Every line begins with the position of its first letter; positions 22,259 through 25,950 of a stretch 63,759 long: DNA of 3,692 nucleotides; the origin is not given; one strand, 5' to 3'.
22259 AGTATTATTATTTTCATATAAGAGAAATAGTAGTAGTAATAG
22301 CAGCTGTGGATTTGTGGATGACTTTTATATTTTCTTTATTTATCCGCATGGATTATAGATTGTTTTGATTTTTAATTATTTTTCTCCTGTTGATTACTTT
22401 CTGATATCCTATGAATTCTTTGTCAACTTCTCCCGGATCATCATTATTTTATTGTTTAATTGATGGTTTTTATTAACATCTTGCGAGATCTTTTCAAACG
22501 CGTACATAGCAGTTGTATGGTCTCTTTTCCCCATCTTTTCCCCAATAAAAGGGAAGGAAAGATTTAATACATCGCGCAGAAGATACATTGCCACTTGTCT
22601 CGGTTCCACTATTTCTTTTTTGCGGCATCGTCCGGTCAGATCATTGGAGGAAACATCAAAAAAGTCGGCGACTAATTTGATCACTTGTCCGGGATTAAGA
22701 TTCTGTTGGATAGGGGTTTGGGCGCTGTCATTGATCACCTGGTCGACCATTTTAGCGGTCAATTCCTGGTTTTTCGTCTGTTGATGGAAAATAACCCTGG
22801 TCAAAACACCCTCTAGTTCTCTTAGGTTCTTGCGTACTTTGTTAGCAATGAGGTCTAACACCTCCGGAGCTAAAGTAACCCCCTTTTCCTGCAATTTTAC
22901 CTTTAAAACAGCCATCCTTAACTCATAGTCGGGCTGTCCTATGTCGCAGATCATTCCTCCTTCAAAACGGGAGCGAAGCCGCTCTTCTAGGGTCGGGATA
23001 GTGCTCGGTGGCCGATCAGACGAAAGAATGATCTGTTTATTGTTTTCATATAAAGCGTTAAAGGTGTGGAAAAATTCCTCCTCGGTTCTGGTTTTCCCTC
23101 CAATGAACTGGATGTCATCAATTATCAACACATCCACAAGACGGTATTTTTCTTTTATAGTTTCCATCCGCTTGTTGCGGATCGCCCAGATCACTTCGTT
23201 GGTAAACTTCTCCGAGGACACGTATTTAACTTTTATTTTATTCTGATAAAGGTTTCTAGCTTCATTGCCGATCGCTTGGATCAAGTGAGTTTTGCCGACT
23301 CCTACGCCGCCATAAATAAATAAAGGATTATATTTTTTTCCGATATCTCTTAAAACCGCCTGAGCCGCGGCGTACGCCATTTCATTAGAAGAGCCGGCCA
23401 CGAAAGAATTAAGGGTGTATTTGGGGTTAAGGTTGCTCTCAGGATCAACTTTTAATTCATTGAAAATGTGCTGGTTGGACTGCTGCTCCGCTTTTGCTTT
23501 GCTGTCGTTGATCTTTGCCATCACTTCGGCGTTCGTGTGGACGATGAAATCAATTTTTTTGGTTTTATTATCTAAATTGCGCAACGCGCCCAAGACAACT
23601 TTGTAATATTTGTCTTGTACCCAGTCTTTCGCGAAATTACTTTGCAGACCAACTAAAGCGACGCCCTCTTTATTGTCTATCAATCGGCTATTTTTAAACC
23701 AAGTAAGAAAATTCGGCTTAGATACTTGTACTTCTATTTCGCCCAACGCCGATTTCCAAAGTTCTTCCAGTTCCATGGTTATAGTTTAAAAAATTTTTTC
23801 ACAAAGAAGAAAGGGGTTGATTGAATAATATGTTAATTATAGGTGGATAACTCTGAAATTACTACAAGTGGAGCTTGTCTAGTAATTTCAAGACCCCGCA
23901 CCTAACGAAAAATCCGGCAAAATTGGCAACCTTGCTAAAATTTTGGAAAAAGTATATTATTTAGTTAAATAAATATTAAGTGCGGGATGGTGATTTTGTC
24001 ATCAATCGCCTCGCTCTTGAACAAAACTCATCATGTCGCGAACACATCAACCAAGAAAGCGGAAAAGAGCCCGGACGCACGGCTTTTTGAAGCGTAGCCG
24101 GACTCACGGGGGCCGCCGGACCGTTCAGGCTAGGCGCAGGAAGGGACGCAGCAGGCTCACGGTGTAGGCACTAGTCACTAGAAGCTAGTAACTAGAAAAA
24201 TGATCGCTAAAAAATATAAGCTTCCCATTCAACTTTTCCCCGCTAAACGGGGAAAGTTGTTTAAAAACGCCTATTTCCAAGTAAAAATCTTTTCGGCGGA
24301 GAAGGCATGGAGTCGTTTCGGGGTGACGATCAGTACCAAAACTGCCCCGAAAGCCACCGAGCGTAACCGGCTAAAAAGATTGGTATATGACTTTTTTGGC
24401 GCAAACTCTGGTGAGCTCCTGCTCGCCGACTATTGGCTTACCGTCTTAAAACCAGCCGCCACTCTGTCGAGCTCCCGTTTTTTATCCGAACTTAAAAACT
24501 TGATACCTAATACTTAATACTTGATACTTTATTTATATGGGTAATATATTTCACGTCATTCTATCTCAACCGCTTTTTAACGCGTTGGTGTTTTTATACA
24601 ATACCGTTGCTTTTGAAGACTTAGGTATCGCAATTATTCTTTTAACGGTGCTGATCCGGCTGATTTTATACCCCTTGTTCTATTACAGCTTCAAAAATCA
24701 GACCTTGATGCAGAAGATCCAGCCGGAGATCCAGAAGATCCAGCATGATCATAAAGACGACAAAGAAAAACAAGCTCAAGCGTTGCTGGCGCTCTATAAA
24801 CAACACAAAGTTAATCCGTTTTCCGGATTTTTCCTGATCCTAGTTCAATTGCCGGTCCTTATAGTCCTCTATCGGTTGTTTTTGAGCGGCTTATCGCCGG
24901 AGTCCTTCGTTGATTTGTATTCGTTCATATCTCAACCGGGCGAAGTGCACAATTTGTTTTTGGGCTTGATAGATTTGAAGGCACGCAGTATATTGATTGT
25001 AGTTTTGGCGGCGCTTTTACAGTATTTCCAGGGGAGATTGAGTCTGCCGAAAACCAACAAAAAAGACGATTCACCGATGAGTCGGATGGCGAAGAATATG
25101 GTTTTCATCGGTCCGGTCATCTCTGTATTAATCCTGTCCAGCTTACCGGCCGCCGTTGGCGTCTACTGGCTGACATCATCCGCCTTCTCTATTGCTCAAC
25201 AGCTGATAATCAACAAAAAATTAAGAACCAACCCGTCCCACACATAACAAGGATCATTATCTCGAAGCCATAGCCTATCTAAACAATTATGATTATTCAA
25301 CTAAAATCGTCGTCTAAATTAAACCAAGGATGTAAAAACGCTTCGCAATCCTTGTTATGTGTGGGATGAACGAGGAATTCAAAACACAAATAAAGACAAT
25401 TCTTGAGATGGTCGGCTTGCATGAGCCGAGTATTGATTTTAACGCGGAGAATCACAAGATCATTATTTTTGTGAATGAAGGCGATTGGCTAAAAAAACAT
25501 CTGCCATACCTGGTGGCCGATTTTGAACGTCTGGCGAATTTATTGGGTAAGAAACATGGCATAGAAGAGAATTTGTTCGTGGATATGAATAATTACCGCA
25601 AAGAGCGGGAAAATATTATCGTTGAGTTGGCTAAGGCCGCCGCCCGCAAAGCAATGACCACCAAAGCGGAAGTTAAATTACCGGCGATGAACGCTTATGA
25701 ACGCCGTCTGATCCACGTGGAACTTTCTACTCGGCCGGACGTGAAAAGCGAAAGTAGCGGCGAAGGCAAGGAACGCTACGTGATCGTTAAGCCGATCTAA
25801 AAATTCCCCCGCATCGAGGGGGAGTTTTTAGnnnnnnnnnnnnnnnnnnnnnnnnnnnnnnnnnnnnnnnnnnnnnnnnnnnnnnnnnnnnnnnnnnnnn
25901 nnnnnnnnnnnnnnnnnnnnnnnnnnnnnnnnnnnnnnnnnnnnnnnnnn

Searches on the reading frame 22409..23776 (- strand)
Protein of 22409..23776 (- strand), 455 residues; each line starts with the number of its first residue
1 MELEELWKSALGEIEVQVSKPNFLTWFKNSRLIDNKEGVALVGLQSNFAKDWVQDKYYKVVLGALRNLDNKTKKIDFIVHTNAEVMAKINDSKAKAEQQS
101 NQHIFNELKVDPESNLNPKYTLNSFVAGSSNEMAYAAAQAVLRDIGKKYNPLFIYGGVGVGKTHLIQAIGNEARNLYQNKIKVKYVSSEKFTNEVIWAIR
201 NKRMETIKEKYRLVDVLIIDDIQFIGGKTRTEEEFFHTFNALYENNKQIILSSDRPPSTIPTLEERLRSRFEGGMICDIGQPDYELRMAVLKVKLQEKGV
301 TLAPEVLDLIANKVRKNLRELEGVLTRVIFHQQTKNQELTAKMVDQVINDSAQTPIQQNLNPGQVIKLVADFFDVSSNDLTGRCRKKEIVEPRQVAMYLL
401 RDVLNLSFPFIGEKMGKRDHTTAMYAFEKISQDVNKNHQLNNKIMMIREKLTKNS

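Call 54: search_protein_families(library=pfam, proteins=[window:22409-23776:-], max_evalue=0.001)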
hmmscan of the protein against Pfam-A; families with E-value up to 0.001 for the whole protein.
window:22409-23776:- (455 aa): 7 families
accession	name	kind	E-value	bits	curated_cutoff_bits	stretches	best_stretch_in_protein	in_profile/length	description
PF00308.24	Bac_DnaA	-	1e-65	221.3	23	1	116-278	1-162/162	Bacterial DnaA ATPAse domain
PF08299.17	Bac_DnaA_C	-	1.6e-24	86.2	31.5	1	364-430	3-69/69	Bacterial dnaA protein helix-turn-helix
PF11638.13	DnaA_N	-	1.1e-11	44.7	24.6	1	4-65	1-63/65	DnaA N-terminal domain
PF01695.23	IstB_IS21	-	4.7e-11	43.1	24.1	1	147-255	91-194/238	IstB-like ATP binding protein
PF00004.35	AAA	-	7.9e-08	33.3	21.2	1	153-271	2-127/131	ATPase family associated with various cellular activities (AAA)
PF13401.12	AAA_22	-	3.1e-05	24.7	27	0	151-176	7-32/130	AAA domain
PF13173.12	AAA_14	-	5.9e-05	23.5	27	1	150-269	3-113/129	AAA domain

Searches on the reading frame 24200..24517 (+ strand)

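Call 54: search_protein_families(library=pfam, proteins=[window:24200-24517:+], max_evalue=0.001)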
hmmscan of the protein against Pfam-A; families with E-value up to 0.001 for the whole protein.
window:24200-24517:+ (105 aa): 1 family
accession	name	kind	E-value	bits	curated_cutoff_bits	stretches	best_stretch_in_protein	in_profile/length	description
PF00825.24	Ribonuclease_P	-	6.5e-13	49.1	22.3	1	16-102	18-105/109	Ribonuclease P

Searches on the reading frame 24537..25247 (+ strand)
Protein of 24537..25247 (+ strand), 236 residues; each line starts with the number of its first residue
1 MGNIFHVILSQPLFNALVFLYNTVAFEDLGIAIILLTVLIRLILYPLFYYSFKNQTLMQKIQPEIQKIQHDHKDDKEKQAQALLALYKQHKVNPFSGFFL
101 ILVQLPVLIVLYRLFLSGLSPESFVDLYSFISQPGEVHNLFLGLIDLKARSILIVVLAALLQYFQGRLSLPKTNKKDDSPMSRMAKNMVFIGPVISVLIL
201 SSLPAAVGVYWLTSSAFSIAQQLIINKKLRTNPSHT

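Call 79: search_protein_families(library=pfam, proteins=[window:24537-25247:+], max_evalue=0.0001)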
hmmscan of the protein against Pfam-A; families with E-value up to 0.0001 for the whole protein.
window:24537-25247:+ (236 aa): 1 family
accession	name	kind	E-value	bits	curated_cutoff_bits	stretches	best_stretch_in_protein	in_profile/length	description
PF02096.25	60KD_IMP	-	2.3e-45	154.9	35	1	30-227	2-163/163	60Kd inner membrane protein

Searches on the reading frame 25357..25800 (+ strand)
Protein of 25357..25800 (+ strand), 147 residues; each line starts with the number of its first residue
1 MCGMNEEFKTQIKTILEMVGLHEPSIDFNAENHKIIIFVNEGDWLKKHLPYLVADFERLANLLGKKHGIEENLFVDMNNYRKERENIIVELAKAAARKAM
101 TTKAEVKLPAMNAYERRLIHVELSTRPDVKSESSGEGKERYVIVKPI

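Call 79: search_protein_families(library=pfam, proteins=[window:25357-25800:+], max_evalue=0.0001)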
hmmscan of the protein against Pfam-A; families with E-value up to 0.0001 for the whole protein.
window:25357-25800:+ (147 aa): 1 family
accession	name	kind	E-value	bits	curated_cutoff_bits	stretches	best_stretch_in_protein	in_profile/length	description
PF01424.28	R3H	-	1.7e-15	57.3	26.8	1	89-146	4-60/60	R3H domain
